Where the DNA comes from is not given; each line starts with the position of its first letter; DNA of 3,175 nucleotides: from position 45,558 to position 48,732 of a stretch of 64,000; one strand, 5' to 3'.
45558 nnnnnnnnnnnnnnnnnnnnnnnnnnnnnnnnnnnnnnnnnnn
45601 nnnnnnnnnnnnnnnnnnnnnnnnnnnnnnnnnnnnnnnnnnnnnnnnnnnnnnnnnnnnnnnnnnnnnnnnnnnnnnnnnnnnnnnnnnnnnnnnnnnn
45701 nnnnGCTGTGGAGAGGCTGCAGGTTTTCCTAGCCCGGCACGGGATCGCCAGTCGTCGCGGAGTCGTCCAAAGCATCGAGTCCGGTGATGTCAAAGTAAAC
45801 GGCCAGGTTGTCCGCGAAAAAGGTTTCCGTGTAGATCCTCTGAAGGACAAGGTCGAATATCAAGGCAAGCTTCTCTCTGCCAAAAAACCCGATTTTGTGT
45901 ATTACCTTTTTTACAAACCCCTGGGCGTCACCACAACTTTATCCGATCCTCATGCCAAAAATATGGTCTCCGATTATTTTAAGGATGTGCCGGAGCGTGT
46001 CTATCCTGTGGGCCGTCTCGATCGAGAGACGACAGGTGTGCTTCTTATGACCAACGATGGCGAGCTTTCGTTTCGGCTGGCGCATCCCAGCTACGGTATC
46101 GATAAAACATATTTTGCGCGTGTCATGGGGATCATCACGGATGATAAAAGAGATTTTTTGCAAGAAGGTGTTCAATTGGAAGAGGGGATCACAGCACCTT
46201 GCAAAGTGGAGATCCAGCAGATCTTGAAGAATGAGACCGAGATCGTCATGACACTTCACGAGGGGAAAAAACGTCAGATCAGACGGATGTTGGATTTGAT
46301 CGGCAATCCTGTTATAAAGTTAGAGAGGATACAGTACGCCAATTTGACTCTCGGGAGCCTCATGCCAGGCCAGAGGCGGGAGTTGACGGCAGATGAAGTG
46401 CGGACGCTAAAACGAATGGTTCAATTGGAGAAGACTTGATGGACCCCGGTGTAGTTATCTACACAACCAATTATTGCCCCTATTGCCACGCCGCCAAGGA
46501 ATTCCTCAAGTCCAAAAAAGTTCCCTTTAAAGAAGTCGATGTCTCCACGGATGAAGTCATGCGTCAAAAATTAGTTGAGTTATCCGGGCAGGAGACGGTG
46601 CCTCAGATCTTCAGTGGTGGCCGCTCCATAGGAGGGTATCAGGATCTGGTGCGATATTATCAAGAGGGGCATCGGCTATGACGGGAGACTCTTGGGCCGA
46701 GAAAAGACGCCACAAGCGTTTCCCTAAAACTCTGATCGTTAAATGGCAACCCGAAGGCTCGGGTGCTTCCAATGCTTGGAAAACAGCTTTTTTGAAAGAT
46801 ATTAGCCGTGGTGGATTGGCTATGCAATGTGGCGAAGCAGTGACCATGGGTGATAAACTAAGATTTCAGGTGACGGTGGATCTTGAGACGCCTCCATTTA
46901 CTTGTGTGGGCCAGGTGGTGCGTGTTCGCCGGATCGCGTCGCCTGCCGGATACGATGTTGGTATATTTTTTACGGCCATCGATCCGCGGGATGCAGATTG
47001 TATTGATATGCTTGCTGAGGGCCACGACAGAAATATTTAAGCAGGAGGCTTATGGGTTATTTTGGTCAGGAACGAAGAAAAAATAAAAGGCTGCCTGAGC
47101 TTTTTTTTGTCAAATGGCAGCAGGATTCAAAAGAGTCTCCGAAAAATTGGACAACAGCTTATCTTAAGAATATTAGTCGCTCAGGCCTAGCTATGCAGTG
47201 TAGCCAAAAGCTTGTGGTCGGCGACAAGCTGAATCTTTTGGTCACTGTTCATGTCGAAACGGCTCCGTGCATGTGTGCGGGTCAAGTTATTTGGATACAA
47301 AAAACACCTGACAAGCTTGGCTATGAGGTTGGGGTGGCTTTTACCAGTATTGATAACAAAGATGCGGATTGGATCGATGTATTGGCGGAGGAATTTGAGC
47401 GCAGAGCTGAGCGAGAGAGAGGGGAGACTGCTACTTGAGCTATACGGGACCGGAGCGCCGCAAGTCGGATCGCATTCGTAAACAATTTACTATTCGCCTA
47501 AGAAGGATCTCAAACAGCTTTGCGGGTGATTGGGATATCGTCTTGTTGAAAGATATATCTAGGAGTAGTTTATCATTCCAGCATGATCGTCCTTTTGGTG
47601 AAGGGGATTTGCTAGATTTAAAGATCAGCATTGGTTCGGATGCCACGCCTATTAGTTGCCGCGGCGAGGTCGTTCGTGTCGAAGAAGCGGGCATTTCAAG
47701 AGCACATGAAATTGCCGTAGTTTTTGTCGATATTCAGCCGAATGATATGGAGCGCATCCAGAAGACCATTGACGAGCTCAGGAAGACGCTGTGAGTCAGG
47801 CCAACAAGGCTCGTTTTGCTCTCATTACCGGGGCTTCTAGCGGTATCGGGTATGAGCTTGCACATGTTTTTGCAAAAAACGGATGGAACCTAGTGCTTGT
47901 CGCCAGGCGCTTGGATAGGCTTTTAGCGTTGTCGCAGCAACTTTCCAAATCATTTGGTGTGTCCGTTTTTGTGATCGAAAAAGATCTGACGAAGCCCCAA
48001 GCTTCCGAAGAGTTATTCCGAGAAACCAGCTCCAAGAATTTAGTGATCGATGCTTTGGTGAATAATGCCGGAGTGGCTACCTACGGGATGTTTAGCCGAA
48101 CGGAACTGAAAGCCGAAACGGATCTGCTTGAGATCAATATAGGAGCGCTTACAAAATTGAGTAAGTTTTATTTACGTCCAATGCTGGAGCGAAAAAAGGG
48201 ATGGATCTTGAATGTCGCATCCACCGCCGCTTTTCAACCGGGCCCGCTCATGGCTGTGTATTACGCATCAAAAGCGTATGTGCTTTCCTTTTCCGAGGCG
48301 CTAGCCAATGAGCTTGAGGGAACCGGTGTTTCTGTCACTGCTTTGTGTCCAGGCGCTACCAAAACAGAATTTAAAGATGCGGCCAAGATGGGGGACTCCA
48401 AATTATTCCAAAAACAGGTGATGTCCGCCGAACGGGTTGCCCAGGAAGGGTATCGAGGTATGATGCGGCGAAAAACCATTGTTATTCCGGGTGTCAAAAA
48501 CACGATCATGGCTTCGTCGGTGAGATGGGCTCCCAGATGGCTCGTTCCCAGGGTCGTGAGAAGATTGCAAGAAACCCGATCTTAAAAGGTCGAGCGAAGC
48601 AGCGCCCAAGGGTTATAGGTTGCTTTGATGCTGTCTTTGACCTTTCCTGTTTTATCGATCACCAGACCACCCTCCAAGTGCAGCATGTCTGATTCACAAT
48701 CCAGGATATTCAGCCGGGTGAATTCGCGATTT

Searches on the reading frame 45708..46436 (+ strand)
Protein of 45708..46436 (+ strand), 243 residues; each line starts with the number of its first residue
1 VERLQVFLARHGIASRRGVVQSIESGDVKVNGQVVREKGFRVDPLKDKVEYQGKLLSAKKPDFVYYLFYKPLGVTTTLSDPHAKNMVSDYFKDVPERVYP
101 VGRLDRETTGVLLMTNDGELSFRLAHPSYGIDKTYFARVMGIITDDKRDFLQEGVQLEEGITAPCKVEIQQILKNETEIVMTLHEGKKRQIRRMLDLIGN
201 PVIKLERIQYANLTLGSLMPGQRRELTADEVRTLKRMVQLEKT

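Call 58: search_protein_families(library=pfam, proteins=[window:45708-46436:+], max_evalue=0.0001)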
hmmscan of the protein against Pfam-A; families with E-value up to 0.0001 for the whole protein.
window:45708-46436:+ (243 aa): 2 families
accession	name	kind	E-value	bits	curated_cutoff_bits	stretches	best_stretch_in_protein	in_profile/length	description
PF00849.27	PseudoU_synth_2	-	1.3e-22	81.1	26.8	1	65-195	2-150/152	RNA pseudouridylate synthase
PF01479.30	S4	-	4.2e-11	42.8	22.8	1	2-44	1-44/48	S4 domain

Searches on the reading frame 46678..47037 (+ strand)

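Call 58: search_protein_families(library=pfam, proteins=[window:46678-47037:+], max_evalue=0.0001)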
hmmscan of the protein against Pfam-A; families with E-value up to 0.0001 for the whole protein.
window:46678-47037:+ (120 aa): 1 family
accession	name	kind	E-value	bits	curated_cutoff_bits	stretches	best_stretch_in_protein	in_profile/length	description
PF07238.19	PilZ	-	1.3e-11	45.1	22.5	1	8-111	1-98/102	PilZ domain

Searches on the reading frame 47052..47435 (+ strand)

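Call 58: search_protein_families(library=pfam, proteins=[window:47052-47435:+], max_evalue=0.0001)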
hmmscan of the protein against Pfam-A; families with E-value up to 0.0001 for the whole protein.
window:47052-47435:+ (128 aa): 1 family
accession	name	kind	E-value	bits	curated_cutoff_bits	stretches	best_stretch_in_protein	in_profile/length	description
PF07238.19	PilZ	-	4.7e-13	49.8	22.5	1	7-108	1-96/102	PilZ domain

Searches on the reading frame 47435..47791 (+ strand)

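Call 58: search_protein_families(library=pfam, proteins=[window:47435-47791:+], max_evalue=0.0001)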
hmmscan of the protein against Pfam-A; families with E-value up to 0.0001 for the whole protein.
window:47435-47791:+ (119 aa): 1 family
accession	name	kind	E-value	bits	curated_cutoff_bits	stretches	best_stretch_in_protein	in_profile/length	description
PF07238.19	PilZ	-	2.8e-12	47.3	22.5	1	7-110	1-98/102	PilZ domain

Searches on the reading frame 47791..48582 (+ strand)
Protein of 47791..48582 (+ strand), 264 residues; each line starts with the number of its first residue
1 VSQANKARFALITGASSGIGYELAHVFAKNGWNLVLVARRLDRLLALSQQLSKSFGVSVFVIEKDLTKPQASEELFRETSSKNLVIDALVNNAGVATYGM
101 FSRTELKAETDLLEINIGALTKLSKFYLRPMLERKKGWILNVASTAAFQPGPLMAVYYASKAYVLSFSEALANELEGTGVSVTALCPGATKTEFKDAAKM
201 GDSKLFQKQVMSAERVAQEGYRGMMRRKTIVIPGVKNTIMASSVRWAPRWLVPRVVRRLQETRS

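Call 58: search_protein_families(library=pfam, proteins=[window:47791-48582:+], max_evalue=0.0001)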
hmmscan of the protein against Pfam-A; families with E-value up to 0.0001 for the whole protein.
window:47791-48582:+ (264 aa): 3 families
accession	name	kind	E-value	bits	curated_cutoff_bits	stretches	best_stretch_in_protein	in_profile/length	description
PF00106.31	adh_short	-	1.7e-47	161.9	26.6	1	9-197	2-189/195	short chain dehydrogenase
PF13561.12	adh_short_C2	-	4e-31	108.8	27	1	14-202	1-188/236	Enoyl-(Acyl carrier protein) reductase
PF08659.16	KR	-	2.8e-11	44.1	22.6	1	11-185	4-173/180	KR domain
